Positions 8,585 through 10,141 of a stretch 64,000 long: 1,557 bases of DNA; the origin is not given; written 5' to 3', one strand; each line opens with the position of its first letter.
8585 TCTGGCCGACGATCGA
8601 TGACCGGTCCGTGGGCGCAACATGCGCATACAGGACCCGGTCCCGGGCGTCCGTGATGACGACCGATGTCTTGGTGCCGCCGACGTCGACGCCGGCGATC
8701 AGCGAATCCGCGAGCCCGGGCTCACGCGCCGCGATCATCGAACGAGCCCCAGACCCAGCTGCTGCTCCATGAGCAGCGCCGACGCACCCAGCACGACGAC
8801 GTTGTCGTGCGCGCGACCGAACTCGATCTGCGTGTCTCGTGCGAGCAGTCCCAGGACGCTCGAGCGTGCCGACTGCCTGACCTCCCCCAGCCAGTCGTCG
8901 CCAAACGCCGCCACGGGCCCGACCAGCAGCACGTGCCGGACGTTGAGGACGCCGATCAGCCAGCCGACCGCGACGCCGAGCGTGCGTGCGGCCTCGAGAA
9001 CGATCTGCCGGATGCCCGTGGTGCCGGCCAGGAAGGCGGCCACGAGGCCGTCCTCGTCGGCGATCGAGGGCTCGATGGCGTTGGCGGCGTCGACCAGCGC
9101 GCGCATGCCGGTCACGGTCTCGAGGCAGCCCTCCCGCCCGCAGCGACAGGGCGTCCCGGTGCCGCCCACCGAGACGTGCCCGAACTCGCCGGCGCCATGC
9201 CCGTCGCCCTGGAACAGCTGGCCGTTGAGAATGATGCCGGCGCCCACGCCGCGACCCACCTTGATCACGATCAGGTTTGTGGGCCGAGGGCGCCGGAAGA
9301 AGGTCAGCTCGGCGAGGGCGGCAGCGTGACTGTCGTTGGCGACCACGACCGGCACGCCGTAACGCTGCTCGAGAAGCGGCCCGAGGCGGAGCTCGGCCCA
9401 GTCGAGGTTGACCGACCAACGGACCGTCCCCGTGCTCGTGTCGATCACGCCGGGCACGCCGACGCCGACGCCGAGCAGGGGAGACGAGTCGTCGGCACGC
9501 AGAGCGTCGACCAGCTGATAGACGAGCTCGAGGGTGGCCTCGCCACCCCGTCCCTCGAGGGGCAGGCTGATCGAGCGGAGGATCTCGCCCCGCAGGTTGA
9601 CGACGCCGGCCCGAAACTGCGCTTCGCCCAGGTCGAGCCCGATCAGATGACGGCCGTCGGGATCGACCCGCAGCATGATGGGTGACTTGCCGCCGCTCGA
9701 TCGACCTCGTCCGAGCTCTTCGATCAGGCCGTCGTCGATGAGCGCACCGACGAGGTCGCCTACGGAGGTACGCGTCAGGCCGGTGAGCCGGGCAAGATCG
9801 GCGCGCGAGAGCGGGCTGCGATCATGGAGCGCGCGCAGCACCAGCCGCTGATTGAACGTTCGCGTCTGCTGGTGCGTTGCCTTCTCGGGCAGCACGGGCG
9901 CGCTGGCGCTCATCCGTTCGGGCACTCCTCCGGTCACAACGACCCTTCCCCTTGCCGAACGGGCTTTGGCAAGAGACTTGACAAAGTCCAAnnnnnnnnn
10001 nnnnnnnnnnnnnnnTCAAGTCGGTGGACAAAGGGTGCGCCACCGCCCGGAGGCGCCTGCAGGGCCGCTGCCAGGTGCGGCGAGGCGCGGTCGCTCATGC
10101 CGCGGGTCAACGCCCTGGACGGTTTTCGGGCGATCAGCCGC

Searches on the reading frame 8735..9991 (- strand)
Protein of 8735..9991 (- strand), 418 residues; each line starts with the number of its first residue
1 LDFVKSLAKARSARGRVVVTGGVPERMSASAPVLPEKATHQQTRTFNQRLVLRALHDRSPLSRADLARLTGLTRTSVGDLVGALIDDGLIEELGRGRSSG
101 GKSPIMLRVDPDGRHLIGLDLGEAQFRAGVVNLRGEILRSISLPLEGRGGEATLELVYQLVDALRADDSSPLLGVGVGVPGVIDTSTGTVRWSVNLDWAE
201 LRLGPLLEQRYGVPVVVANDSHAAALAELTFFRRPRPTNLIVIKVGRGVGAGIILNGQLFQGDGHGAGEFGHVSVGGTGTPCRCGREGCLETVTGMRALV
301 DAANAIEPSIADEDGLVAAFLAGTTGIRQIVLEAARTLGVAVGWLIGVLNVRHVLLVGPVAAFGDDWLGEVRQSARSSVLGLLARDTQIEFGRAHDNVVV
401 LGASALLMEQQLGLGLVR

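Call 51: search_protein_families(library=pfam, proteins=[window:8735-9991:-], max_evalue=0.001)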
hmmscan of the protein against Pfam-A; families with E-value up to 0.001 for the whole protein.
window:8735-9991:- (418 aa): 7 families
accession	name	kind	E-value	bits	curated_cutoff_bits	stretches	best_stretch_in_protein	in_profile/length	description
PF00480.26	ROK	-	6.1e-44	151.1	22.9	1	117-408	2-292/294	ROK family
PF12802.13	MarR_2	-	6.4e-07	29.9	27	1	45-91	4-51/61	MarR family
PF13412.12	HTH_24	-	2.1e-05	24.5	21.9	1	48-91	5-48/48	Winged helix-turn-helix DNA-binding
PF13545.12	HTH_Crp_2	-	2.9e-05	24.4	27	1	59-95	21-57/70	Crp-like helix-turn-helix domain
PF06224.18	AlkZ-like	-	0.00025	21.3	25.9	1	16-91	136-216/329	DNA glycosylase AlkZ-like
PF09339.16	HTH_IclR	-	0.00065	19.9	22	0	51-92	8-50/52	IclR helix-turn-helix domain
PF00325.26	Crp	-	0.00093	19.3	21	0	60-90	2-32/32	Bacterial regulatory proteins, crp family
